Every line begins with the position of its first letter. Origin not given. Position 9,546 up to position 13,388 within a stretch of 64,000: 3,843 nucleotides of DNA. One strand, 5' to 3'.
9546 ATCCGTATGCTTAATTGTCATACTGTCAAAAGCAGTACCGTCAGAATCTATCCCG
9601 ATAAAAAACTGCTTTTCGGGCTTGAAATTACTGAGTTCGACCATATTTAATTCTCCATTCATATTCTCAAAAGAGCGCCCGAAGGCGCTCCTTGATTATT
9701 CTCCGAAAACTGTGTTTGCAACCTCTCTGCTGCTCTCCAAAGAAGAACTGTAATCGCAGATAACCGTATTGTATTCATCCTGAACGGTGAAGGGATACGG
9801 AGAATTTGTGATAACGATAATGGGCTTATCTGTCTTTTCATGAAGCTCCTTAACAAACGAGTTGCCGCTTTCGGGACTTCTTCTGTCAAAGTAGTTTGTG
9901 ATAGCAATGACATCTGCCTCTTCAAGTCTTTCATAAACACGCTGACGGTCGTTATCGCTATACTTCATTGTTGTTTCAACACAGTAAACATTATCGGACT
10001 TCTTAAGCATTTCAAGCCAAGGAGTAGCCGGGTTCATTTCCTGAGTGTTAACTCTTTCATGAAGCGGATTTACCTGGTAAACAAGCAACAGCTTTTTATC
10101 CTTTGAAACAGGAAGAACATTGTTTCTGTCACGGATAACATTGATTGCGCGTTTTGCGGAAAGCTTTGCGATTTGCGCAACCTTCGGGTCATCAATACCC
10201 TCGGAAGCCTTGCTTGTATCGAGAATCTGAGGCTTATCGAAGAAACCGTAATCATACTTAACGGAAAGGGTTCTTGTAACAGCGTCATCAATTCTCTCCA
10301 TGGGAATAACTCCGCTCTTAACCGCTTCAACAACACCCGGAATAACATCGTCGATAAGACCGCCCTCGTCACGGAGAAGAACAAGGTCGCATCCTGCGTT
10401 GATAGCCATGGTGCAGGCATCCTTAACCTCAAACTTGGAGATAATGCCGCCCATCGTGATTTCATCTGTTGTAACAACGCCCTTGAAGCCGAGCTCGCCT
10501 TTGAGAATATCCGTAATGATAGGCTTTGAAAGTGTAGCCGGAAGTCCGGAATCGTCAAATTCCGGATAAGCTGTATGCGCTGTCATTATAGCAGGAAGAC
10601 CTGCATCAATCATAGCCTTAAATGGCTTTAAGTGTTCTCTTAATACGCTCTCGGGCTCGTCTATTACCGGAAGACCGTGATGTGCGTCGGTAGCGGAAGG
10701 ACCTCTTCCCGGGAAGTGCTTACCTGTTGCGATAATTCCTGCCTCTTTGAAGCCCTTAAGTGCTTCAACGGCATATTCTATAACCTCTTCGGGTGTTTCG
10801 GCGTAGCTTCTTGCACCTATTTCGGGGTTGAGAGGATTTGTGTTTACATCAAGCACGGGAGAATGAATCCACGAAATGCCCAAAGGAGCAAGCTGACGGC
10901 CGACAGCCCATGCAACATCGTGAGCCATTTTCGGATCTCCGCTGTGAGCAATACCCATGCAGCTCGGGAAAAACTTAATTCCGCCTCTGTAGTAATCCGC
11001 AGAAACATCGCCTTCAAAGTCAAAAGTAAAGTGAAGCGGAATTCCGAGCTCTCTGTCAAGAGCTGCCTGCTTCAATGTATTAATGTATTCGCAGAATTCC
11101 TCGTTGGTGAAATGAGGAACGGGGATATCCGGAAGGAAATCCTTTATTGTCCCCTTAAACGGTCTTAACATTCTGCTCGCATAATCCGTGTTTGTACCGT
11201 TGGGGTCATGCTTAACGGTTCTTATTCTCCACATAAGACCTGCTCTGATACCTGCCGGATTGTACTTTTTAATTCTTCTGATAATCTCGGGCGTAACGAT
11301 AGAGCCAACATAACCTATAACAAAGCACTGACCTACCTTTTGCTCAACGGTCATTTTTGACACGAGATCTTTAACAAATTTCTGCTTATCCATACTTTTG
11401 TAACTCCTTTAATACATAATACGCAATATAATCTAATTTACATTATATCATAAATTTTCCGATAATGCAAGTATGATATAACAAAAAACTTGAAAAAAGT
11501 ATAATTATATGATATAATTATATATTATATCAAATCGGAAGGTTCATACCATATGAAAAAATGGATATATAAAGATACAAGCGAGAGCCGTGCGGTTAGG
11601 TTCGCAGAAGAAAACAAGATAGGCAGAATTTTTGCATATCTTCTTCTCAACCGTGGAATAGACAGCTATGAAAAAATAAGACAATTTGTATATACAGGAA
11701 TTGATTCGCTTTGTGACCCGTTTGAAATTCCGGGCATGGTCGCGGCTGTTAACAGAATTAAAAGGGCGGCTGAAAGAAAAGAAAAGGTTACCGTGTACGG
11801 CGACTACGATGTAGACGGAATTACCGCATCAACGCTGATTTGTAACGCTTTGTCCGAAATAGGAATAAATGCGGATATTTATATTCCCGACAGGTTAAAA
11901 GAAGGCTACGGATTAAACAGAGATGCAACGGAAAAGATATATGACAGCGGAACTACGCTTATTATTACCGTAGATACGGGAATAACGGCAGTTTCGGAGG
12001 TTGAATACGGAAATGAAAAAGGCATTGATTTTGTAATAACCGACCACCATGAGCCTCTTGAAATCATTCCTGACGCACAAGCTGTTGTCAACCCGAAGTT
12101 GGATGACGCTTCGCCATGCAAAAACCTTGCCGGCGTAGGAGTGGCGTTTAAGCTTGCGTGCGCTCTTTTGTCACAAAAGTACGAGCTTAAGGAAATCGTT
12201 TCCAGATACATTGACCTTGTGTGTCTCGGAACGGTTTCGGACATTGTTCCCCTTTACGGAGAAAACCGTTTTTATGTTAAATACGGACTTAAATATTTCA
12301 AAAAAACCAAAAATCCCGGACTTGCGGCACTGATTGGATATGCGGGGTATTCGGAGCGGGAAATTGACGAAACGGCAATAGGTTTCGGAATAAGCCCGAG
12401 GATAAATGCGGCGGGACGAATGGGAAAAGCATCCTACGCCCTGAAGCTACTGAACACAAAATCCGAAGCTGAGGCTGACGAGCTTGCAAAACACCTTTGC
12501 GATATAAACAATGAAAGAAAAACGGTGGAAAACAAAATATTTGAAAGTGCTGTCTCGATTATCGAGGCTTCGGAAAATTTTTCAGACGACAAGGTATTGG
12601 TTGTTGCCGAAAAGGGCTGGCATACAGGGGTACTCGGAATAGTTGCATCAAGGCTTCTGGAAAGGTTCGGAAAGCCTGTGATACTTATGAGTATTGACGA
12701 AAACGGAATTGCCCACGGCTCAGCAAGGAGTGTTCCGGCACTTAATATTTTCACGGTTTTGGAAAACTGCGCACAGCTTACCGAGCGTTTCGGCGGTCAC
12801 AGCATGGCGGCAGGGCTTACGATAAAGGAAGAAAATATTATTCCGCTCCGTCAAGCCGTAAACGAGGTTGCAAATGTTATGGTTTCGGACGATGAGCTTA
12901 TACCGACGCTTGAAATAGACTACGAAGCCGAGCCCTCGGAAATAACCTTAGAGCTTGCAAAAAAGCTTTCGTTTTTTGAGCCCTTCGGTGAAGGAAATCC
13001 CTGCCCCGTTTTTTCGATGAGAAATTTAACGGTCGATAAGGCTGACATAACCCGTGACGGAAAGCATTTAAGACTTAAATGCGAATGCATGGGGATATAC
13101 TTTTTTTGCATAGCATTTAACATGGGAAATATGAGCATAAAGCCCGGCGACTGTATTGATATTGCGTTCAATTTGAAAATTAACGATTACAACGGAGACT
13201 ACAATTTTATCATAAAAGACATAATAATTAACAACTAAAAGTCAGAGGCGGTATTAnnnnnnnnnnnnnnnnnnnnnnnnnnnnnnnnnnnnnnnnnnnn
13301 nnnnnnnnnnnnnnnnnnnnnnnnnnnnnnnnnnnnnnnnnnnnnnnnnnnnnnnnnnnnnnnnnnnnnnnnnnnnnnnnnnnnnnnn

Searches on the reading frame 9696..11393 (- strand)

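Call 63: search_protein_families(library=pfam, proteins=[window:9696-11393:-], max_evalue=0.000001)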
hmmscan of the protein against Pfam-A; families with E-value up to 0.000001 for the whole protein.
window:9696-11393:- (565 aa): 1 family
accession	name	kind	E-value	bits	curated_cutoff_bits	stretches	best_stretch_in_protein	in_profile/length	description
PF00933.27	Glyco_hydro_3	-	2.3e-71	241.3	27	1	101-378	46-316/316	Glycosyl hydrolase family 3 N terminal domain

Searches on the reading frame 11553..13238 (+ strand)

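Call 63: search_protein_families(library=pfam, proteins=[window:11553-13238:+], max_evalue=0.000001)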
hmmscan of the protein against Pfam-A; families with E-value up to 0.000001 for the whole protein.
window:11553-13238:+ (561 aa): 3 families
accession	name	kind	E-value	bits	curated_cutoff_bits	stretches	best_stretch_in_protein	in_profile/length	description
PF01368.27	DHH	-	1.3e-27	97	28.1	1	78-227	1-125/125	DHH family, N-terminal domain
PF17768.7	RecJ_OB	-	5e-24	84.9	27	1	455-551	1-100/107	RecJ OB domain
PF02272.25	DHHA1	-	1.8e-20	73.7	25.9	1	346-440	2-100/102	DHHA1 domain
